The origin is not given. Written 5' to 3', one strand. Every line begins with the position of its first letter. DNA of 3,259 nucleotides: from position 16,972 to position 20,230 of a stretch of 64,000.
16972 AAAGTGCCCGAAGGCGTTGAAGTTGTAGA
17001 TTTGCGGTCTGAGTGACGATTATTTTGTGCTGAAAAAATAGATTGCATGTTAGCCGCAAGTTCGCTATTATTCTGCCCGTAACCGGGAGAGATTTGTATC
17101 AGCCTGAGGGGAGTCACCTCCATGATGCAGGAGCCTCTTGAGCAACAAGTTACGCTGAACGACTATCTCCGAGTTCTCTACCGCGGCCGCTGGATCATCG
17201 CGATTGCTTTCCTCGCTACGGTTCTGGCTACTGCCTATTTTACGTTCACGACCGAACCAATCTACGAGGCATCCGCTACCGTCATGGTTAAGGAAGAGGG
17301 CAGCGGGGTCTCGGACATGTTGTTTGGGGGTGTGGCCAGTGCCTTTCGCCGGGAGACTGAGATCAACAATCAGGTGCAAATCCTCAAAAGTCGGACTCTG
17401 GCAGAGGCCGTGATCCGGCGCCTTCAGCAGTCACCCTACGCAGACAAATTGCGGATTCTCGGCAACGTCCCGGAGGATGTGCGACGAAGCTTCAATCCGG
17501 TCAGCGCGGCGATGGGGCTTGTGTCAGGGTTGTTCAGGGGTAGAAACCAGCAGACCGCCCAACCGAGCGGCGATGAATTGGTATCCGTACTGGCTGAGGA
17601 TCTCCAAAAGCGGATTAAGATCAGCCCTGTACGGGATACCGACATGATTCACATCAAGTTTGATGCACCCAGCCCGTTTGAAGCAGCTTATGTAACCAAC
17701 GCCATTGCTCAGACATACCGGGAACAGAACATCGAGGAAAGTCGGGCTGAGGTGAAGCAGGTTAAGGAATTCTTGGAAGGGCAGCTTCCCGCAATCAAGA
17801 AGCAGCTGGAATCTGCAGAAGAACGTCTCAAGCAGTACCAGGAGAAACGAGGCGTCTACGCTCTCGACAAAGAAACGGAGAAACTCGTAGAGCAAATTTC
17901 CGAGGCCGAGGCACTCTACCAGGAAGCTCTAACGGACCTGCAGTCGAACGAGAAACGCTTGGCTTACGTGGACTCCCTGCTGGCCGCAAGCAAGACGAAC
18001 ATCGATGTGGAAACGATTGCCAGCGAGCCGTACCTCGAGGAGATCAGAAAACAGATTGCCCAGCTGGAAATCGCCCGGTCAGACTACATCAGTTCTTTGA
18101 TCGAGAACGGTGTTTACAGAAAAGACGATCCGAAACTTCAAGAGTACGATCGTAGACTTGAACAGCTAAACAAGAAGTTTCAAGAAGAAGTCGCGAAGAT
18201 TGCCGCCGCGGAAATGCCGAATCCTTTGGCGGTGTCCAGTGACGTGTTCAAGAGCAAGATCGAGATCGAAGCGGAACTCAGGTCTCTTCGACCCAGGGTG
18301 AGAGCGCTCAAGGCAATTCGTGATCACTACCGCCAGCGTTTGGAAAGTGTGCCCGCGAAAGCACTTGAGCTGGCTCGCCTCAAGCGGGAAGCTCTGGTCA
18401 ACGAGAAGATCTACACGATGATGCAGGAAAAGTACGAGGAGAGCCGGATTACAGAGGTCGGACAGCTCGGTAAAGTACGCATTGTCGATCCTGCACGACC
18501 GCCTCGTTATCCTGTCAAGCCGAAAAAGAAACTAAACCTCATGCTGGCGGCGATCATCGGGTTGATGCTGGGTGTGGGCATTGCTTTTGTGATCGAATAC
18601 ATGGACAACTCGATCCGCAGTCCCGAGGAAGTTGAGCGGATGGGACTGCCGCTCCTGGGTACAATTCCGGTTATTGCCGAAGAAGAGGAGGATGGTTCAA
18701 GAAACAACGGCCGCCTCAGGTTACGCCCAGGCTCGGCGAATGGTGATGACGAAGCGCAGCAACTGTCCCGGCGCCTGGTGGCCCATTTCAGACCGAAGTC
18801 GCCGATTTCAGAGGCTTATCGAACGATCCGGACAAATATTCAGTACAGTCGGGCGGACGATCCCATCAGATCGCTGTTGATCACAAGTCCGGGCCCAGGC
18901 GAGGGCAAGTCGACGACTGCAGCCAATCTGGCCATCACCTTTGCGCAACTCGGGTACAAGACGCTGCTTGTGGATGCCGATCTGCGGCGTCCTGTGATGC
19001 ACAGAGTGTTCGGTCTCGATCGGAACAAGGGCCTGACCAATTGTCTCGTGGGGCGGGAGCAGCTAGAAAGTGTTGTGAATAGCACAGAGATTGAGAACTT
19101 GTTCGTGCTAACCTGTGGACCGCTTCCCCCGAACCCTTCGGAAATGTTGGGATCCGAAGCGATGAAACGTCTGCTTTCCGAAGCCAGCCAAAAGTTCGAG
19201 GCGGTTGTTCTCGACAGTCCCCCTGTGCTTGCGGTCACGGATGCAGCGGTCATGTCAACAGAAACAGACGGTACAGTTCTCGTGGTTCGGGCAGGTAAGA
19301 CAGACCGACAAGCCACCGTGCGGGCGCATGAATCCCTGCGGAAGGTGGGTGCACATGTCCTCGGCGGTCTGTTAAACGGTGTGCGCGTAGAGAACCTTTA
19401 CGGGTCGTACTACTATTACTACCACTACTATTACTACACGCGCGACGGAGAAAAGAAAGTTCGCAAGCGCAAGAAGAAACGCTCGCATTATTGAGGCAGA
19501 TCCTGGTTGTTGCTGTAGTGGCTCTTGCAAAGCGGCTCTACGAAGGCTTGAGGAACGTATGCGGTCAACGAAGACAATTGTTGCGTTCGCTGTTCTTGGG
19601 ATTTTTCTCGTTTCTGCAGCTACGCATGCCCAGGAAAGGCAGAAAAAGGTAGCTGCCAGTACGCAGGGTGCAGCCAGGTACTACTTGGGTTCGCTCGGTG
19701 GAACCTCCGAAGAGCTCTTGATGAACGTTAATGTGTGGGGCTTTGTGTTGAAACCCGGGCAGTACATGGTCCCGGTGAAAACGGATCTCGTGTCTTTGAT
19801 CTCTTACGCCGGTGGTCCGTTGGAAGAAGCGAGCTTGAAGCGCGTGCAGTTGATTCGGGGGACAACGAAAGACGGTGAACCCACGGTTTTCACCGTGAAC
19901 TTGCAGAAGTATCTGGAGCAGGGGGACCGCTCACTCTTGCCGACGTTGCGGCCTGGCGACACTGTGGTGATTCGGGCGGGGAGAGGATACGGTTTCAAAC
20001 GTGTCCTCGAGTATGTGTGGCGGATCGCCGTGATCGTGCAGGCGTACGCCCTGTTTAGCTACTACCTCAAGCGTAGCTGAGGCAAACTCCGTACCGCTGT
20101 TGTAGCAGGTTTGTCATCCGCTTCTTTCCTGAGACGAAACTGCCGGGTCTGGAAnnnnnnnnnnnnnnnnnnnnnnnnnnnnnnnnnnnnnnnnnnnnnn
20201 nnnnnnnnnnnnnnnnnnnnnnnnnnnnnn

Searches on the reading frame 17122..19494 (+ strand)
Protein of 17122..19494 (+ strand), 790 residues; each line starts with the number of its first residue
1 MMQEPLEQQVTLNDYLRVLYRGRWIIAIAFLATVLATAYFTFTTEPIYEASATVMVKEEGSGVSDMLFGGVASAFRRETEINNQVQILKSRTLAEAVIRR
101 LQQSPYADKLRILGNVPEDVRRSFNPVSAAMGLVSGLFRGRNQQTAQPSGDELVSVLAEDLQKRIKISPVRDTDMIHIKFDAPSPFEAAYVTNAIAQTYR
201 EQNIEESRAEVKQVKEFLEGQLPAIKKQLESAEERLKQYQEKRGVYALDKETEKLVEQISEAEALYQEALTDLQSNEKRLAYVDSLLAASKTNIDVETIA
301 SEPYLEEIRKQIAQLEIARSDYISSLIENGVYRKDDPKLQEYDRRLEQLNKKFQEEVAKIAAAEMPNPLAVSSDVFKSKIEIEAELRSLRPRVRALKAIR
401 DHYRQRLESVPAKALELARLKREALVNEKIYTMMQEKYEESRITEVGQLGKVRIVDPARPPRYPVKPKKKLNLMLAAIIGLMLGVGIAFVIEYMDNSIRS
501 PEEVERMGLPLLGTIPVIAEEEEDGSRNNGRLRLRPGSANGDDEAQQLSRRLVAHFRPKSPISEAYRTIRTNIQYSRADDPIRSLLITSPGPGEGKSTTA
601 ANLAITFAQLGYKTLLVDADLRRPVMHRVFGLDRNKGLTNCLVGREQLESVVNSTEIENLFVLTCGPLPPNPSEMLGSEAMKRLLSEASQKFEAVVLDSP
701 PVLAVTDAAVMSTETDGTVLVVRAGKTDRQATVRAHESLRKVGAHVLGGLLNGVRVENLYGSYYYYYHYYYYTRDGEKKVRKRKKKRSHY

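Call 13: search_protein_families(library=pfam, proteins=[window:17122-19494:+], max_evalue=0.001)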
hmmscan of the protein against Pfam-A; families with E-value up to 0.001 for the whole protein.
window:17122-19494:+ (790 aa): 6 families
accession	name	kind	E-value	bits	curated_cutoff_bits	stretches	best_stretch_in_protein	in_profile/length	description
PF13807.11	GNVR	-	1.9e-20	73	27.7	1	417-490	6-79/82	G-rich domain on putative tyrosine kinase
PF02706.20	Wzz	-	3.2e-13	50.2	25.5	1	9-100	2-90/91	Chain length determinant protein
PF13614.12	AAA_31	-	2.4e-11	44.4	27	1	593-713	12-139/177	AAA domain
PF01656.29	CbiA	-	9.8e-10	38.9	25.4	1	586-677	2-54/125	CobQ/CobB/MinD/ParA nucleotide binding domain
PF10609.15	ParA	-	3.7e-09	36.8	27.1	1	585-750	6-171/246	NUBPL iron-transfer P-loop NTPase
PF10481.14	CENP-F_N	-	5.7e-05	23.4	37.7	0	240-358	57-176/304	Cenp-F N-terminal domain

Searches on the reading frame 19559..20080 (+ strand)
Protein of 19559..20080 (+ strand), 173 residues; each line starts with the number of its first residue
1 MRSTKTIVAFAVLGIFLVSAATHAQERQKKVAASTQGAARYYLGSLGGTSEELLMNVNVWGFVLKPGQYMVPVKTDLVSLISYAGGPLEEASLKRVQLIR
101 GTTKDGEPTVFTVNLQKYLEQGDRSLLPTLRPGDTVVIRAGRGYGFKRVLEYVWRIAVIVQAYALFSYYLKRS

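Call 13: search_protein_families(library=pfam, proteins=[window:19559-20080:+], max_evalue=0.001)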
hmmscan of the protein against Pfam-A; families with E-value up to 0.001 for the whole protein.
window:19559-20080:+ (173 aa): 1 family
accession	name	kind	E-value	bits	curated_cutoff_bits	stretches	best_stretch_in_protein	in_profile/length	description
PF10531.15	SLBB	-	2.3e-09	37.4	27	1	57-111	2-54/55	SLBB domain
